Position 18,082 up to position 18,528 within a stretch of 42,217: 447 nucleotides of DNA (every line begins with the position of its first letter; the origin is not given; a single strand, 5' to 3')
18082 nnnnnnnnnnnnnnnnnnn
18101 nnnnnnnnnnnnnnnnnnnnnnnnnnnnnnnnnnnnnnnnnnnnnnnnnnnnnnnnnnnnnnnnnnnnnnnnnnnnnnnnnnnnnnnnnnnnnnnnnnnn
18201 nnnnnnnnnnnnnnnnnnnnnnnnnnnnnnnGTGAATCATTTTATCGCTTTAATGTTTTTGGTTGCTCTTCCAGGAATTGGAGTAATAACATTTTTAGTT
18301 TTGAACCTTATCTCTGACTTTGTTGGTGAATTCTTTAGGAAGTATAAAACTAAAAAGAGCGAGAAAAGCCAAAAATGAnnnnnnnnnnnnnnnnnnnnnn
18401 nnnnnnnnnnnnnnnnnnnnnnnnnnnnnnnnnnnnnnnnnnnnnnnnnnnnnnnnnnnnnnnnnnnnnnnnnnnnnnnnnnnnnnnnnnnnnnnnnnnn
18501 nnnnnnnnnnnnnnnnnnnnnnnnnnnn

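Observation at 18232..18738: Convergent, 3'-overlapping pair: strong-RBS 48-aa hydrophobic/Lys-tailed peptide versus an AT-rich opposite-strand membrane-protein moron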

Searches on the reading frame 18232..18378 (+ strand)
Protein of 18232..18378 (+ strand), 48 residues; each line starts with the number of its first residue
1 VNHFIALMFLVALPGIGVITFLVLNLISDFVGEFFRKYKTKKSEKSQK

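Call 6: search_protein_families(library=pfam, proteins=[window:18232-18378:+], max_evalue=1)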
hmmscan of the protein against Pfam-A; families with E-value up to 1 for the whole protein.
window:18232-18378:+ (48 aa): 1 family
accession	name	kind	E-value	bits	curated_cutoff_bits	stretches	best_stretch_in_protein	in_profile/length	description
PF14163.11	SieB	-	0.0019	18.2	26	1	3-48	33-72/147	Super-infection exclusion protein B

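Call 7: search_protein_families(library=phrogs, proteins=[window:18232-18378:+], max_evalue=1)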
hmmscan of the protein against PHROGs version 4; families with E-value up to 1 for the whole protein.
window:18232-18378:+ (48 aa): 1 family
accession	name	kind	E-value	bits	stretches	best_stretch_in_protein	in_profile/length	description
phrog_29766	-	unknown function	0.045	14.3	1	5-46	106-146/149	-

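Call 8: search_protein_families(library=padloc, proteins=[window:18232-18378:+], max_evalue=1)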
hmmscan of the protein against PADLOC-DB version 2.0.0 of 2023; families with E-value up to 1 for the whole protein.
window:18232-18378:+ (48 aa): 0 families

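Call 16: find_homologous_proteins(query=window:18232-18375:+, max_evalue=10)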
Query seq(48 aa) (48 aa): 1 proteins with E <= 10 among 1 candidates.
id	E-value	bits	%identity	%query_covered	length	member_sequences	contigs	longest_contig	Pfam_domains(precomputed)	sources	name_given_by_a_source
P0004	4.9e-23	96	100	100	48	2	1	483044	-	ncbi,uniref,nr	ncbi:hypothetical protein [Enterococcus casseliflavus]|uniref:Type I toxin-antitoxin system Fst fami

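Call 18: search_protein_families(library=ncbifam, proteins=[window:18232-18375:+], max_evalue=10)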
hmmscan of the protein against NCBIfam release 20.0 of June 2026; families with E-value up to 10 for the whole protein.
seq(48 aa): 0 families

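Call 19: list_cluster_members(proteins=[P0004, P0001])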
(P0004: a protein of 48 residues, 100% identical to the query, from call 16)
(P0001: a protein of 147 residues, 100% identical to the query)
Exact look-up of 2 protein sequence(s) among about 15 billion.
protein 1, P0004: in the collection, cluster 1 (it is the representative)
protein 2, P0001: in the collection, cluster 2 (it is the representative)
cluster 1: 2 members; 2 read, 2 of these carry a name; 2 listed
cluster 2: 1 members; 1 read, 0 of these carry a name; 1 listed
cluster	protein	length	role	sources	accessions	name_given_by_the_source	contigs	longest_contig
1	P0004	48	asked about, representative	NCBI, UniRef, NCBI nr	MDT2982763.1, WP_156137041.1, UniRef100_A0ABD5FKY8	hypothetical protein [Enterococcus casseliflavus] | Type I toxin-antitoxin system Fst family toxin n=1 Tax=Enterococcus casseliflavus ... | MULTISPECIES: hypothetical protein [Enterococcus]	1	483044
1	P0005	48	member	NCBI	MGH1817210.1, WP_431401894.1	hypothetical protein [Enterococcus casseliflavus]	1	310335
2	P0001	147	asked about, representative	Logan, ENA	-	-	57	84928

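Call 31: find_encoding_contigs(protein=P0004, flank=5000, max_places=6)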
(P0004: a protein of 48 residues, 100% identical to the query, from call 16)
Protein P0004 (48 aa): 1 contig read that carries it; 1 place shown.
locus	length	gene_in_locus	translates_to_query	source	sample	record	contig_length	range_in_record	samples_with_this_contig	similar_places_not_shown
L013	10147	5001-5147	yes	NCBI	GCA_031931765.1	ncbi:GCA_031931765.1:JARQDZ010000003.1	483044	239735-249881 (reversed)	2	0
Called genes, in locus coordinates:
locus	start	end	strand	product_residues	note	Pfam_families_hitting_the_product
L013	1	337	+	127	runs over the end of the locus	PF07538:ChW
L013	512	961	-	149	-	-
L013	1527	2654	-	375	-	PF14657:Arm-DNA-bind_4, PF14659:Phage_int_SAM_3, PF00589:Phage_integrase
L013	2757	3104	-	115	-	PF06114:Peptidase_M78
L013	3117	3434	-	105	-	PF01381:HTH_3 (faint), PF13443:HTH_26 (weak)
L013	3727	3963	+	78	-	-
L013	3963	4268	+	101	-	PF05595:DUF771 (weak)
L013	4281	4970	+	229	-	PF09669:Phage_pRha, PF10552:ORF6C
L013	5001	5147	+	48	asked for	-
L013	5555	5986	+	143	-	-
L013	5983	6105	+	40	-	-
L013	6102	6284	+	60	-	-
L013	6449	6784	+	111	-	-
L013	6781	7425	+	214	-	PF04404:ERF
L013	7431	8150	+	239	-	PF16784:HNHc_6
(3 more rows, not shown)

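Call 85: find_homologous_proteins(query=A5, max_evalue=1)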
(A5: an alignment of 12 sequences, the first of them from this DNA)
Query A5 (12 sequences) (48 aa, profile of the alignment): 2 proteins with E <= 1 among 113 candidates.
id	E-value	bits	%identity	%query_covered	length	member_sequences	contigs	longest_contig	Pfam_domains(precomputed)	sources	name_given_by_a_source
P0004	5.6e-14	70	100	100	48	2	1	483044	-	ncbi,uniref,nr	ncbi:hypothetical protein [Enterococcus casseliflavus]|uniref:Type I toxin-antitoxin system Fst fami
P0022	1.1e-9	56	53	40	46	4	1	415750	-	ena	-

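Call 87: find_encoding_contigs(protein=P0022, flank=3000, max_places=2)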
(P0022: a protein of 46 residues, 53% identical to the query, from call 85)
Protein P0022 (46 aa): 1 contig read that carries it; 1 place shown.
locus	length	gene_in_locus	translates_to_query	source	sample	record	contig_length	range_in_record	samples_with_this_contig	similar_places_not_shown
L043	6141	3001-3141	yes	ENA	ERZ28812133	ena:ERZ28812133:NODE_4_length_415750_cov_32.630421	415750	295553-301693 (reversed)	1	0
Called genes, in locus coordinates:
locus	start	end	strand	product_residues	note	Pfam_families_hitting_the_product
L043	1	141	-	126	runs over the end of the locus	PF08000:bPH_1, PF14470:bPH_3 (weak)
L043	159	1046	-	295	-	PF17936:Big_6 (weak)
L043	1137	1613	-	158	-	PF06114:Peptidase_M78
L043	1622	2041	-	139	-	PF12844:HTH_19, PF13560:HTH_31, PF01381:HTH_3, PF13443:HTH_26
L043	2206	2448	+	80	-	PF02954:HTH_8 (weak)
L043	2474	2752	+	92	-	-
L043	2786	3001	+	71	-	-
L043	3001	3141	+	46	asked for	-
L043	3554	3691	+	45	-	-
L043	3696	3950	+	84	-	-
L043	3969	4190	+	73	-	-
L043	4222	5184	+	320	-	PF23343:REP_ORF2-G2P (weak)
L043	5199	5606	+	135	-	-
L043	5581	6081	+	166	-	PF03838:RecU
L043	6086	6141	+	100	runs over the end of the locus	-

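Call 96: search_protein_families(library=pfam, alignment_id=A5, max_evalue=1)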
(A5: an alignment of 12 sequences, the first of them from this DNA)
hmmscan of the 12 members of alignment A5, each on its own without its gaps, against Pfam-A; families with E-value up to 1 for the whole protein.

A. member 1, seq(48 aa): 1 family
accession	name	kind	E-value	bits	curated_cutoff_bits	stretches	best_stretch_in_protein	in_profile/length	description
PF14163.11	SieB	-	0.0019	18.2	26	1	3-48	33-72/147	Super-infection exclusion protein B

B. families by the number of members that match (of 12 scanned): 9 families
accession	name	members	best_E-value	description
PF14163.11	SieB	3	0.00077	Super-infection exclusion protein B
PF17260.7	DUF5326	1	0.033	Family of unknown function (DUF5326)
PF13120.11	DUF3974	1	0.056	Domain of unknown function (DUF3974)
PF11337.13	DUF3139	1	0.059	Protein of unknown function (DUF3139)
PF10190.14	Tmemb_170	1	0.064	Putative transmembrane protein 170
PF13396.11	PLDc_N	1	0.18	Phospholipase_D-nuclease N-terminal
PF00558.24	Vpu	1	0.19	Vpu protein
PF13974.11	YebO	1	0.24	YebO-like protein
PF25184.1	YxzE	1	0.27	YxzE-like putative bacteriocin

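Call 97: search_protein_families(library=ncbifam, alignment_id=A5, max_evalue=1)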
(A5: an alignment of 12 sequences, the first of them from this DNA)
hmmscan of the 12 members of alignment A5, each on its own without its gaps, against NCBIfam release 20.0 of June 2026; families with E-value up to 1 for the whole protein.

A. member 1, seq(48 aa): 0 families

B. families by the number of members that match (of 12 scanned): 1 family
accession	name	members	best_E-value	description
TIGR00540.1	TPR_hemY_coli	1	0.16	heme biosynthesis-associated TPR protein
